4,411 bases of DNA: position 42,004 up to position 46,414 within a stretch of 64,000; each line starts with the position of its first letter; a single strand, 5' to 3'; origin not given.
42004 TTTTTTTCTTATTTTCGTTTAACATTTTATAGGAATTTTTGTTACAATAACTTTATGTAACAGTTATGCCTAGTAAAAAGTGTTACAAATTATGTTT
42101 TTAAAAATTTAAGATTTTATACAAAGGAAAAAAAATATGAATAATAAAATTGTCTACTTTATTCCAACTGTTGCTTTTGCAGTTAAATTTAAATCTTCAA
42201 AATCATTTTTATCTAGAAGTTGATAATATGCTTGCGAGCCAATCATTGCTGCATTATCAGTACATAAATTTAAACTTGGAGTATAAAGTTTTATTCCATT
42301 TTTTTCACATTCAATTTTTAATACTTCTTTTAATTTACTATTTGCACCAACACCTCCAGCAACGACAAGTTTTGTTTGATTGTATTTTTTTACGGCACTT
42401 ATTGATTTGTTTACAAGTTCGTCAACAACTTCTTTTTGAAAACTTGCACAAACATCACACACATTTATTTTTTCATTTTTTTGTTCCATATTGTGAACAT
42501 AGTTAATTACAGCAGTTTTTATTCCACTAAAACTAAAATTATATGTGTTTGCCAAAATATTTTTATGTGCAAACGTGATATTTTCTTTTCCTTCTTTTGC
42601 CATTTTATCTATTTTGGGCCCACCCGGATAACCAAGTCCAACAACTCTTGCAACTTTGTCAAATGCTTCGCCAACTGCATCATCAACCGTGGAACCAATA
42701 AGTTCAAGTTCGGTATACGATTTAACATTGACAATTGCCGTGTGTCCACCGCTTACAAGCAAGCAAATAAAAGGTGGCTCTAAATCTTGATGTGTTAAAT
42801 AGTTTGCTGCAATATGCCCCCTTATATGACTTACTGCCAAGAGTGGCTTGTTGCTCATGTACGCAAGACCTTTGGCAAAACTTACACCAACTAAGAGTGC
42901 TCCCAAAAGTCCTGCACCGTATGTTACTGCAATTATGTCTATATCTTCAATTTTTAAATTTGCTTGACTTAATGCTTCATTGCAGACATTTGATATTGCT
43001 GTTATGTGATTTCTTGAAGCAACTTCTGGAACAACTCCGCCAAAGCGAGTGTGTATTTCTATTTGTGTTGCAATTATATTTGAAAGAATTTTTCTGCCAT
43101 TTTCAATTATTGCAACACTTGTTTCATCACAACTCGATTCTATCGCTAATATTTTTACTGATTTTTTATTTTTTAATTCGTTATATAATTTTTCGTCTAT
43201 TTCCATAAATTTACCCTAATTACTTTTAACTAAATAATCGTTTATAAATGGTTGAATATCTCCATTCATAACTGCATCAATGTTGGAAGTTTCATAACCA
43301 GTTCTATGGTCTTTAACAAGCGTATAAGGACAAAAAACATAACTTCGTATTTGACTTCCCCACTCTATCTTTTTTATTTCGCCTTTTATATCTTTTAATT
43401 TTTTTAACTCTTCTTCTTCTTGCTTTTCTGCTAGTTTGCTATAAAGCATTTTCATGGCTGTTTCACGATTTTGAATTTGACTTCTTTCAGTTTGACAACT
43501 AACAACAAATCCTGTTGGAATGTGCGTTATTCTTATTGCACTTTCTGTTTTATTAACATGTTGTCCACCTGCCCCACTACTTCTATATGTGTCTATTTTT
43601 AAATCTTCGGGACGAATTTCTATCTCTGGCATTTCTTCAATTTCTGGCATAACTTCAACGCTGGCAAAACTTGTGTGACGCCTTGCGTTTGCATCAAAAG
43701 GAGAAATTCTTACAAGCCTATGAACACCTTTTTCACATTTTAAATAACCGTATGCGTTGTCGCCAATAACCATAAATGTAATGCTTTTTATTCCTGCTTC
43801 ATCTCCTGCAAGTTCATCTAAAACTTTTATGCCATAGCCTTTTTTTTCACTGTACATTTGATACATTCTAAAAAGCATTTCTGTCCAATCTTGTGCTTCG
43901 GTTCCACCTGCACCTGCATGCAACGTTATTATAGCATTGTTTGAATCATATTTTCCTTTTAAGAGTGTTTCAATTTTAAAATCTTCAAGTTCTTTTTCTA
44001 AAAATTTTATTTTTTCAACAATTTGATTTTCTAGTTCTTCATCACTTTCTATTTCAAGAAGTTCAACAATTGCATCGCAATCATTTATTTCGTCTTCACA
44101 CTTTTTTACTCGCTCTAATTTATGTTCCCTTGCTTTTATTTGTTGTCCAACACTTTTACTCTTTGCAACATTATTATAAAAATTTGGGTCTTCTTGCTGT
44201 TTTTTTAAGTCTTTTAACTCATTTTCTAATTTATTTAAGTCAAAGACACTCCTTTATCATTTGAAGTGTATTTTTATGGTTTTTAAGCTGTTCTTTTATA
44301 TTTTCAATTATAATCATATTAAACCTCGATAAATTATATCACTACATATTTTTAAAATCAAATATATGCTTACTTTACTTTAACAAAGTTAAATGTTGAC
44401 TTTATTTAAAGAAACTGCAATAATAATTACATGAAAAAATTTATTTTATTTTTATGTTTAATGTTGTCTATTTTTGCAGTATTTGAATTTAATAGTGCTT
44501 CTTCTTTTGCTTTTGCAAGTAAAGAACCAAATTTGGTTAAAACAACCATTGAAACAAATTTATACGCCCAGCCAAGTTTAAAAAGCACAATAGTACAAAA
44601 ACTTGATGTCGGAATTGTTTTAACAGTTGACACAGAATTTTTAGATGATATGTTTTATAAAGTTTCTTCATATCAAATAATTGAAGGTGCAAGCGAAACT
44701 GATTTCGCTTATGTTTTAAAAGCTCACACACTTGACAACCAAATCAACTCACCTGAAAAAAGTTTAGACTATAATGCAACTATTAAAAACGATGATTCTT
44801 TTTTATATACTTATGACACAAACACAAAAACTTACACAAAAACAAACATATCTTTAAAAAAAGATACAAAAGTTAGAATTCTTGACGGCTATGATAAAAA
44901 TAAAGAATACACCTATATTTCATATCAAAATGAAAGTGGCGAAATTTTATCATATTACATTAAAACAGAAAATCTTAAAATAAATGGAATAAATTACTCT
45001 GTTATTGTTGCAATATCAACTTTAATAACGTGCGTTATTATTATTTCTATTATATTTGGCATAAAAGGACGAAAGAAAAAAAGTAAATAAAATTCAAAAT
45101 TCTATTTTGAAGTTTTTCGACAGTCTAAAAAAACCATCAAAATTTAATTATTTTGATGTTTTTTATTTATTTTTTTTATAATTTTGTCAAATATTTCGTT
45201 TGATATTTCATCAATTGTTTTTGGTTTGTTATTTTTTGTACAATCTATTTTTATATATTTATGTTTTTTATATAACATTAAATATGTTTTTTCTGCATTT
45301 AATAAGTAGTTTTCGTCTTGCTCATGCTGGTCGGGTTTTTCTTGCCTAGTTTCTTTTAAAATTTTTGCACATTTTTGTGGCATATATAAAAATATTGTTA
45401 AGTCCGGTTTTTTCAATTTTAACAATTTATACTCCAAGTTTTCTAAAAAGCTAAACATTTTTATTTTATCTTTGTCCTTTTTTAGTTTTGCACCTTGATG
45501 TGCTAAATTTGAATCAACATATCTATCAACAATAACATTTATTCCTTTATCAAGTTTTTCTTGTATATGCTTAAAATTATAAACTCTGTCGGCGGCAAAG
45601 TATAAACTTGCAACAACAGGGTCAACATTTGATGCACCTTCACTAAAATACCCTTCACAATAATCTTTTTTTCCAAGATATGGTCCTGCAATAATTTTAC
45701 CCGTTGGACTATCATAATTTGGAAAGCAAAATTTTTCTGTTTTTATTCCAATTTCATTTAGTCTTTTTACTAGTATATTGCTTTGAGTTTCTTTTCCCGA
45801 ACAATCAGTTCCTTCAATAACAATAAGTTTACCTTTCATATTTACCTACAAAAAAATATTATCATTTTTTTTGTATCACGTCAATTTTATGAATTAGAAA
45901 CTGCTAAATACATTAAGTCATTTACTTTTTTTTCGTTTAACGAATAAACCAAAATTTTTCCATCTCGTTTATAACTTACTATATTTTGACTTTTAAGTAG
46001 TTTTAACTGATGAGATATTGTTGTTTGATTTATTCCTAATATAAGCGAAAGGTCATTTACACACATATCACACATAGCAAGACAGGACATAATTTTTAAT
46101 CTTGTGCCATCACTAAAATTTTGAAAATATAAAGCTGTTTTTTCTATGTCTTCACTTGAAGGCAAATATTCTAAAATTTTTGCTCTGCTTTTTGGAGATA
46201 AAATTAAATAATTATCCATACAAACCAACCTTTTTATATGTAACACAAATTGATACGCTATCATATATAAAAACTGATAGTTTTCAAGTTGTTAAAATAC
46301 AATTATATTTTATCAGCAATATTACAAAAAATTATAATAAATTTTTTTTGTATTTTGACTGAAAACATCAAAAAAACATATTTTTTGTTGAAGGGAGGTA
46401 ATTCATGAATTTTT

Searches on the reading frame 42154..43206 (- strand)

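Call 51: search_protein_families(library=ncbifam, proteins=[window:42154-43206:-], max_evalue=1e-10)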
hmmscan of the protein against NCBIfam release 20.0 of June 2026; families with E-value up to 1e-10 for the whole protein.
window:42154-43206:- (350 aa): 5 families
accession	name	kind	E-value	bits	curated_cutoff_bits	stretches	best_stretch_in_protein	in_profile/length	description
TIGR03723.1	T6A_TsaD_YgjD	equivalog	4.2e-130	433.4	296.1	1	19-330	1-313/314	tRNA (adenosine(37)-N6)-threonylcarbamoyltransferase complex transferase subunit TsaD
TIGR00329.1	gcp_kae1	subfamily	6.9e-109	363.8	207.8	1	20-323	1-305/305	tRNA (adenosine(37)-N6)-threonylcarbamoyltransferase complex transferase subunit TsaD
TIGR03722.2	arch_KAE1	equivalog_domain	1.2e-61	208.6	375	1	19-330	1-297/323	KEOPS complex N(6)-L-threonylcarbamoyladenine synthase Kae1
NF007174.0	PRK09605.1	equivalog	4.4e-57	193.8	447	1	18-329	2-298/535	bifunctional N(6)-L-threonylcarbamoyladenine synthase/serine/threonine protein kinase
TIGR03725.1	T6A_YeaZ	equivalog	7.2e-14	52.3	69.3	1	19-130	1-96/212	tRNA (adenosine(37)-N6)-threonylcarbamoyltransferase complex dimerization subunit type 1 TsaB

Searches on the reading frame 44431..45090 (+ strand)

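Call 7: search_protein_families(library=ncbifam, proteins=[window:44431-45090:+])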
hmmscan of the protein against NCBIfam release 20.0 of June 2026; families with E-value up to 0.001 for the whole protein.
window:44431-45090:+ (219 aa): 0 families

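Call 49: search_protein_families(library=pfam, proteins=[window:44431-45090:+], max_evalue=0.01)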
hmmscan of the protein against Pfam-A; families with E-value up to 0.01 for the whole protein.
window:44431-45090:+ (219 aa): 2 families
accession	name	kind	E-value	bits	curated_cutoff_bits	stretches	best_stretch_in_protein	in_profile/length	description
PF08239.17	SH3_3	-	9.3e-05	23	27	1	42-85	3-45/54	Bacterial SH3 domain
PF04223.18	CitF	-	0.0039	16.7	27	1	15-88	282-352/466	Citrate lyase, alpha subunit (CitF)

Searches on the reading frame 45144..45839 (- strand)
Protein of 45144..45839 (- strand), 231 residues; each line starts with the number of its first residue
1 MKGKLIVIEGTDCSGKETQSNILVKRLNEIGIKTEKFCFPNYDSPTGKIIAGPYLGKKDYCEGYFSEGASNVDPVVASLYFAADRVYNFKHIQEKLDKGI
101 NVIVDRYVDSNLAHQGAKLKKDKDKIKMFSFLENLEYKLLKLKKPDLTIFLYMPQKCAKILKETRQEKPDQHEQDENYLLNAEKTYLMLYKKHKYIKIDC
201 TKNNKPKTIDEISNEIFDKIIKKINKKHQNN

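Call 7: search_protein_families(library=ncbifam, proteins=[window:45144-45839:-])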
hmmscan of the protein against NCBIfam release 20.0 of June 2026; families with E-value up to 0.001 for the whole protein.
window:45144-45839:- (231 aa): 3 families
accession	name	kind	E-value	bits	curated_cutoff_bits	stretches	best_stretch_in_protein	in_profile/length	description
TIGR00041.1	DTMP_kinase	equivalog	1.2e-25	90.4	83.25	1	2-203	3-188/196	dTMP kinase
NF005923.0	PRK07933.1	equivalog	6.7e-24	84.4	193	1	5-175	2-163/213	dTMP kinase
NF005250.0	PRK06761.1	equivalog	6.4e-05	22.1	270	1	1-47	1-47/282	hypothetical protein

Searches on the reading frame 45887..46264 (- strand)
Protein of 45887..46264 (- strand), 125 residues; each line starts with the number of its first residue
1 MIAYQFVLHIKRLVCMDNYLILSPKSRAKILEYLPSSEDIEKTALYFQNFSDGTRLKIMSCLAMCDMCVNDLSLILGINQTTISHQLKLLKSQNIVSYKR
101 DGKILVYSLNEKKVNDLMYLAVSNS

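Call 7: search_protein_families(library=ncbifam, proteins=[window:45887-46264:-])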
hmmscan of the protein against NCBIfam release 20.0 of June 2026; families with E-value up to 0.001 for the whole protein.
window:45887-46264:- (125 aa): 9 families
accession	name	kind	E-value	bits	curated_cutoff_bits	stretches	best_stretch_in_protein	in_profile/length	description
NF033788.1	HTH_metalloreg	subfamily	7e-22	77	55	1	46-118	4-77/77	metalloregulator ArsR/SmtB family transcription factor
NF033789.1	repress_SdpR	subfamily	7.5e-14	51.4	100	1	47-120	2-75/79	autorepressor SdpR family transcription factor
NF040642.1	sulf_sens_BigR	equivalog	5.4e-11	42.4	155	1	43-118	10-85/95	sulfite-sensing transcriptional repressor BigR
NF045707.1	Dbac_1936_reg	equivalog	4.4e-10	39.5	115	1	38-118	2-82/99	ArsR/SmtB-type metalloregulator TsoR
NF007528.0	PRK10141.1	subfamily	2.8e-08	33.6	97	1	46-110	9-74/117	metalloregulator ArsR/SmtB family transcription factor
NF041413.1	ArsR_Rv2640c_fam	equivalog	7.8e-08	32.7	155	1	39-118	28-110/118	Rv2640c family ArsR-like transcriptional regulator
NF052532.1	TransRegPagRBaca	equivalog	3.3e-05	23.9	170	1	39-120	13-94/99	transcriptional repressor PagR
TIGR01884.1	cas_HTH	subfamily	0.00029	20.3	60.2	1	52-111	141-200/202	CRISPR-associated CARF protein Csa3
NF053755.1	MsvR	equivalog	0.0009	19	220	0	52-101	12-61/236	transcriptional factor MsvR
